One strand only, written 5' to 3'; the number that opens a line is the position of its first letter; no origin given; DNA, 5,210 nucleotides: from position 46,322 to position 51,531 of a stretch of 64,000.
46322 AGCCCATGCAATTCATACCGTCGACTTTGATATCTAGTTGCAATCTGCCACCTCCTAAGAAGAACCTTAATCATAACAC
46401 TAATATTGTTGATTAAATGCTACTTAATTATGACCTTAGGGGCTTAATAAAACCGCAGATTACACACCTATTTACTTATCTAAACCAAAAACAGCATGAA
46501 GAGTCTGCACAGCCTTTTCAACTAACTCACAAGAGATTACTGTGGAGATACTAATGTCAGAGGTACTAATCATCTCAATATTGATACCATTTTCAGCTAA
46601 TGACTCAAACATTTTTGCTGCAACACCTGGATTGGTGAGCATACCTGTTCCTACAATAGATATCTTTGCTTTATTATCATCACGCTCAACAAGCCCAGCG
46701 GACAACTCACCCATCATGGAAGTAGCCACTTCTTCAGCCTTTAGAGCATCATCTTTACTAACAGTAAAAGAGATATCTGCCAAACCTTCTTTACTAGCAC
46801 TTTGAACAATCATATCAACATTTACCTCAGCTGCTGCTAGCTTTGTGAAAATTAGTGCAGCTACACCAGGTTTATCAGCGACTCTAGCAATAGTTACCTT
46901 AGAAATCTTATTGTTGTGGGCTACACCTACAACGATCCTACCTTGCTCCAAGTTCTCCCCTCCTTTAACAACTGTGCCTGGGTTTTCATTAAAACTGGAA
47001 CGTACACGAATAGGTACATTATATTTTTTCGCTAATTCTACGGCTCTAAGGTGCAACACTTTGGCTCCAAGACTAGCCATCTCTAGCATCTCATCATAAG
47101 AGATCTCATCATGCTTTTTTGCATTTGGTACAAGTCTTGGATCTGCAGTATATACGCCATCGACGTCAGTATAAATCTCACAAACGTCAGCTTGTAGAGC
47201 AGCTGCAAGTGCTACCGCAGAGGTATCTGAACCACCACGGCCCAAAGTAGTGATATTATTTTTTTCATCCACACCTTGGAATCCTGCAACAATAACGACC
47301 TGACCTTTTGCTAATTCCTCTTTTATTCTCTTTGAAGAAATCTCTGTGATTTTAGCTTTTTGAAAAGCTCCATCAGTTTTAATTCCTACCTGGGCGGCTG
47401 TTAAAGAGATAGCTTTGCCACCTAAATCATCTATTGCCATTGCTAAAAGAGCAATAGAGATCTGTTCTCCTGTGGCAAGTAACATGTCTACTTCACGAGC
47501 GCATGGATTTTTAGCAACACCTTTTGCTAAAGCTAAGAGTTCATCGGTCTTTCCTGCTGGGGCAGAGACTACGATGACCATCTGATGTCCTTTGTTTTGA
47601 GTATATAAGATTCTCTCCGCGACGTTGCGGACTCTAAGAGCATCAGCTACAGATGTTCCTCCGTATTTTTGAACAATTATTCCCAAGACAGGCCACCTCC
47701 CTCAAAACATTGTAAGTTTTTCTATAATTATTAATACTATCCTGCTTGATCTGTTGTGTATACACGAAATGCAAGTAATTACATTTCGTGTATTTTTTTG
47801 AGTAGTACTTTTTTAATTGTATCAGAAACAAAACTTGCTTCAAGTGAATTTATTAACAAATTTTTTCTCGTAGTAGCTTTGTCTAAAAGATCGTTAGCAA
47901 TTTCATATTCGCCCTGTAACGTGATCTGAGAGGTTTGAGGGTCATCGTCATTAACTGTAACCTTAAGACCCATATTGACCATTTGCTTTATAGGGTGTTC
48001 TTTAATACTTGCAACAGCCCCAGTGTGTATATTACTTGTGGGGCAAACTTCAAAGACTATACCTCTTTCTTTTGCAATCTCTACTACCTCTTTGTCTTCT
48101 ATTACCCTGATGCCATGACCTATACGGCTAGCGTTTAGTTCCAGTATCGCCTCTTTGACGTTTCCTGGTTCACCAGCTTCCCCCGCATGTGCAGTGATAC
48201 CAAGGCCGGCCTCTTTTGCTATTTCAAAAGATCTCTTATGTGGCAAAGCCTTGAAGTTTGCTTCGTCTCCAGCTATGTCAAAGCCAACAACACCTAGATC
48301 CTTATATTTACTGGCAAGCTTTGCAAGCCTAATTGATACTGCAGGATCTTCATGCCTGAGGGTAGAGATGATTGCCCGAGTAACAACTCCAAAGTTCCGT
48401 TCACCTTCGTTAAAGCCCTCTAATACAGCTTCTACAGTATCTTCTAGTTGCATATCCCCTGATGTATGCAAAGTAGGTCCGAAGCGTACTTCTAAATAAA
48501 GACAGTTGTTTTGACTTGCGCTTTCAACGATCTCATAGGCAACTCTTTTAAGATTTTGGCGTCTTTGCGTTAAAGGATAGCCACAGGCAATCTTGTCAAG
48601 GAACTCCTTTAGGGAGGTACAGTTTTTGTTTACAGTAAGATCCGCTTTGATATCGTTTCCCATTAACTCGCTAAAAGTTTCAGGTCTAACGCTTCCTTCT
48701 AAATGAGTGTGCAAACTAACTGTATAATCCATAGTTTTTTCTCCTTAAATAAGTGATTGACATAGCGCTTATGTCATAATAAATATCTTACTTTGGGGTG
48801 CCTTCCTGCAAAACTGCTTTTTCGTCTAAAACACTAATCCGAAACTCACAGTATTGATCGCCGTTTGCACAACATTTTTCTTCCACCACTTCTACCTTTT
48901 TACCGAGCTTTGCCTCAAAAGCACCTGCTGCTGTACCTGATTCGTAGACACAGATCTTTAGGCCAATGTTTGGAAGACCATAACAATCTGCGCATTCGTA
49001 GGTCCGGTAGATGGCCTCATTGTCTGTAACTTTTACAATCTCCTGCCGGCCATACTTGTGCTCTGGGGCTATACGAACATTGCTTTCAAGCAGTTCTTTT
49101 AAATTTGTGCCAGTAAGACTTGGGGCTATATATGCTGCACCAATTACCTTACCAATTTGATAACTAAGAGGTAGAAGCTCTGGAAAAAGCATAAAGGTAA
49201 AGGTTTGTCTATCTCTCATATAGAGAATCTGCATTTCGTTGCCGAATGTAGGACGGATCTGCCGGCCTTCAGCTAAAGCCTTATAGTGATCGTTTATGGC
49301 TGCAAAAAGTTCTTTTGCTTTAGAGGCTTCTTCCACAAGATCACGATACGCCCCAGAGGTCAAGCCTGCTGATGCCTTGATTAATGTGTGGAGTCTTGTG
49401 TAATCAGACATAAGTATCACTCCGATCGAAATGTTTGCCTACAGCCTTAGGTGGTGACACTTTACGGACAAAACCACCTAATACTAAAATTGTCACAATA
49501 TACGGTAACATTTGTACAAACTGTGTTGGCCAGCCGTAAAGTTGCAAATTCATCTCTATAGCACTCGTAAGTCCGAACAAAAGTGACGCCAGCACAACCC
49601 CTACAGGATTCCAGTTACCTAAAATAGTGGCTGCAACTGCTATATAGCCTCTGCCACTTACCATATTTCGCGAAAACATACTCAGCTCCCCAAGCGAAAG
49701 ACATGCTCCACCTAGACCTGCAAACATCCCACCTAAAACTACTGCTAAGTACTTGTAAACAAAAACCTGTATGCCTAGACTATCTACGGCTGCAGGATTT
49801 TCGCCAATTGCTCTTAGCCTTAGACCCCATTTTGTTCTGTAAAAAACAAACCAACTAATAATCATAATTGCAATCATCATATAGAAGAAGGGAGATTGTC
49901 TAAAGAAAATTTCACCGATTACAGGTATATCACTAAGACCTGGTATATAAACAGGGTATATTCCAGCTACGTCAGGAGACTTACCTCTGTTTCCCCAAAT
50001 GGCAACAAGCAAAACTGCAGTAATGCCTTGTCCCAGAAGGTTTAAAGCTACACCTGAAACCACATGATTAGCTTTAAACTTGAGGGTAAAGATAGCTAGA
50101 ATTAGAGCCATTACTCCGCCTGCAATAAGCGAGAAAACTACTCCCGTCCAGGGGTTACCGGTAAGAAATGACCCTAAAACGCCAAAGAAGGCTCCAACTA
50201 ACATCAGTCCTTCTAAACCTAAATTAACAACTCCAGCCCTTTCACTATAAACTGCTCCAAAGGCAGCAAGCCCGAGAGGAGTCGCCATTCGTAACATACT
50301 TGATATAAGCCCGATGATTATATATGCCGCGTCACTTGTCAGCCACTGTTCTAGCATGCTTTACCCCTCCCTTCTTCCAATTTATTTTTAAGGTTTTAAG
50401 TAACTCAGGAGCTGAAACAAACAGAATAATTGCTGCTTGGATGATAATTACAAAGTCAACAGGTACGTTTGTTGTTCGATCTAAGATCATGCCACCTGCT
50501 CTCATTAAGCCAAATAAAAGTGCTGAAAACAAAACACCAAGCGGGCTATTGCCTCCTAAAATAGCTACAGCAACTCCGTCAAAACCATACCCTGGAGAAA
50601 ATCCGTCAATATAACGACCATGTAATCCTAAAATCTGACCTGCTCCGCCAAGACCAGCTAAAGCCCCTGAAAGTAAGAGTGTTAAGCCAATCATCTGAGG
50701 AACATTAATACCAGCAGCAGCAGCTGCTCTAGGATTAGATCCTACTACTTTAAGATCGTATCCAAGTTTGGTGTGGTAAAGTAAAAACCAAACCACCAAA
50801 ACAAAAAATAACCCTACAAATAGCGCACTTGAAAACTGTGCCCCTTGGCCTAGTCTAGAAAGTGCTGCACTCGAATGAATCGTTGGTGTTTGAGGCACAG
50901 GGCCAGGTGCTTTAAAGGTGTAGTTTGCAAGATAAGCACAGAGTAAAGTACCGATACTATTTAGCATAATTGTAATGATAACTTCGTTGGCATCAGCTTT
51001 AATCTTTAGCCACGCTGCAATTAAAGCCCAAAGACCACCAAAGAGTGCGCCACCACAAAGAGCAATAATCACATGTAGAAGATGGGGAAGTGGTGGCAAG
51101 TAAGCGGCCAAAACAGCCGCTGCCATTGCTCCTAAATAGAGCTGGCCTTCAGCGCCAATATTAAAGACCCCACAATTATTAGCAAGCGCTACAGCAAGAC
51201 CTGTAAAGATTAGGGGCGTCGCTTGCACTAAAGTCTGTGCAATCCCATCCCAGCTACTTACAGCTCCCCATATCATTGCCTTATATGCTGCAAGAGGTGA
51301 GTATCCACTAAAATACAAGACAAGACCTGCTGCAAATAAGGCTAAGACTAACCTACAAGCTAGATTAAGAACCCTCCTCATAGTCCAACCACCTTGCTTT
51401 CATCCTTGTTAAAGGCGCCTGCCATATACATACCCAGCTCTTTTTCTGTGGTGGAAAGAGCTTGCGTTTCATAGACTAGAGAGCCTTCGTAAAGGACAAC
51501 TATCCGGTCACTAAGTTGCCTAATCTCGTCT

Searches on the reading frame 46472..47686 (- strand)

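Call 26: search_protein_families(library=pfam, proteins=[window:46472-47686:-], max_evalue=0.00001)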
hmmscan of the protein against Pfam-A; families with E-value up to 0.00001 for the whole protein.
window:46472-47686:- (404 aa): 4 families
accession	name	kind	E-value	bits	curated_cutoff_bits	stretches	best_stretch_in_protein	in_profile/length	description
PF00696.33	AA_kinase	-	7.5e-57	193.2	24.9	1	3-230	2-234/234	Amino acid kinase family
PF22468.2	ACT_9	-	1.2e-35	121.5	27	2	342-400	1-61/61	ACT domain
PF13840.12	ACT_7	-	1.1e-20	73.7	27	1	336-397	3-64/65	ACT domain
PF01842.31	ACT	-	7.6e-15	54.8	27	1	266-320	4-57/66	ACT domain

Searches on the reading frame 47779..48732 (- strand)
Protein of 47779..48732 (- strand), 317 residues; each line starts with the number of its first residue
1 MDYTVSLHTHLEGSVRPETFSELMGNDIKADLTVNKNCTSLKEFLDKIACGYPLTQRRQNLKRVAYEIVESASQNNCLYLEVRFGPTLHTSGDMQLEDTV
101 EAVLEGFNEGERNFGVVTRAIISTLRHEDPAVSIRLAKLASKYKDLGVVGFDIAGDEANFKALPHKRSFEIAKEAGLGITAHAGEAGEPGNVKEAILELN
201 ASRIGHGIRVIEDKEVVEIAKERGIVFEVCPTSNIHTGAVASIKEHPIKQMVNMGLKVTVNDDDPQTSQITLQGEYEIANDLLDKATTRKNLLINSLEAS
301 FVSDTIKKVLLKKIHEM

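Call 53: search_protein_families(library=pfam, proteins=[window:47779-48732:-], max_evalue=0.001)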
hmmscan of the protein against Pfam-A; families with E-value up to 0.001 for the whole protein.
window:47779-48732:- (317 aa): 1 family
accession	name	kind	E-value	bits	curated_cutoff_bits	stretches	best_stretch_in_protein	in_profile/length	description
PF00962.28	A_deaminase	-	3.5e-83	279.9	27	1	5-316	3-329/330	Adenosine deaminase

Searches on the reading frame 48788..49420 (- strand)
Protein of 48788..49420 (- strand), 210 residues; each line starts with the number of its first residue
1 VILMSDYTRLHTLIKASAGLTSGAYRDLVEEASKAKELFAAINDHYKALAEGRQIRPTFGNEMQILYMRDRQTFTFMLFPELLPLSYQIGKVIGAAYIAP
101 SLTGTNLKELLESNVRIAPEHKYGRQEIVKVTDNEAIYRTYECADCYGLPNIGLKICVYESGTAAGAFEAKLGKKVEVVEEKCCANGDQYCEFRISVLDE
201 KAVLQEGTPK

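Call 53: search_protein_families(library=pfam, proteins=[window:48788-49420:-], max_evalue=0.001)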
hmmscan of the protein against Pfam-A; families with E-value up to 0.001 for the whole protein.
window:48788-49420:- (210 aa): 1 family
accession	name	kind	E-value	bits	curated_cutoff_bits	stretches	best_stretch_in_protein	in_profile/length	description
PF02830.23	V4R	-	1.1e-15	57.9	31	1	138-196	3-61/62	V4R domain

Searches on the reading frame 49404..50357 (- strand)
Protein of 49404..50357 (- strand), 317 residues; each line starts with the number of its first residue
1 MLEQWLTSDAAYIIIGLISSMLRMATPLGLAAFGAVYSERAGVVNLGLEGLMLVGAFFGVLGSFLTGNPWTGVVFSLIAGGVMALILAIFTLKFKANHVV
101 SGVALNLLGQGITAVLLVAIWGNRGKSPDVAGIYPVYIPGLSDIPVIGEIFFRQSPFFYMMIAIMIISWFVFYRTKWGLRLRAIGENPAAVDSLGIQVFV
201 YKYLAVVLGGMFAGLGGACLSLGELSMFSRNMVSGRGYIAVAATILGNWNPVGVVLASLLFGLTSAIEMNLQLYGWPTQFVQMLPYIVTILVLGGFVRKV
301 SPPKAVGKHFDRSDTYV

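Call 54: search_protein_families(library=pfam, proteins=[window:49404-50357:-], max_evalue=0.001)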
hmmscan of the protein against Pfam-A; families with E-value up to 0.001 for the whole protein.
window:49404-50357:- (317 aa): 1 family
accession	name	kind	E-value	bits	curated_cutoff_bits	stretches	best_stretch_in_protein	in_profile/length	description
PF02653.21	BPD_transp_2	-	8.7e-46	156.7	26.8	1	18-293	2-269/269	Branched-chain amino acid transport system / permease component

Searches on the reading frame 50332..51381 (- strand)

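Call 54: search_protein_families(library=pfam, proteins=[window:50332-51381:-], max_evalue=0.001)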
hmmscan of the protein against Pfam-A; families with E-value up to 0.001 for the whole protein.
window:50332-51381:- (349 aa): 1 family
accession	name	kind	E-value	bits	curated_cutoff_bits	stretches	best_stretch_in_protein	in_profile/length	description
PF02653.21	BPD_transp_2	-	1.1e-48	166.1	26.8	1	47-322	2-268/269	Branched-chain amino acid transport system / permease component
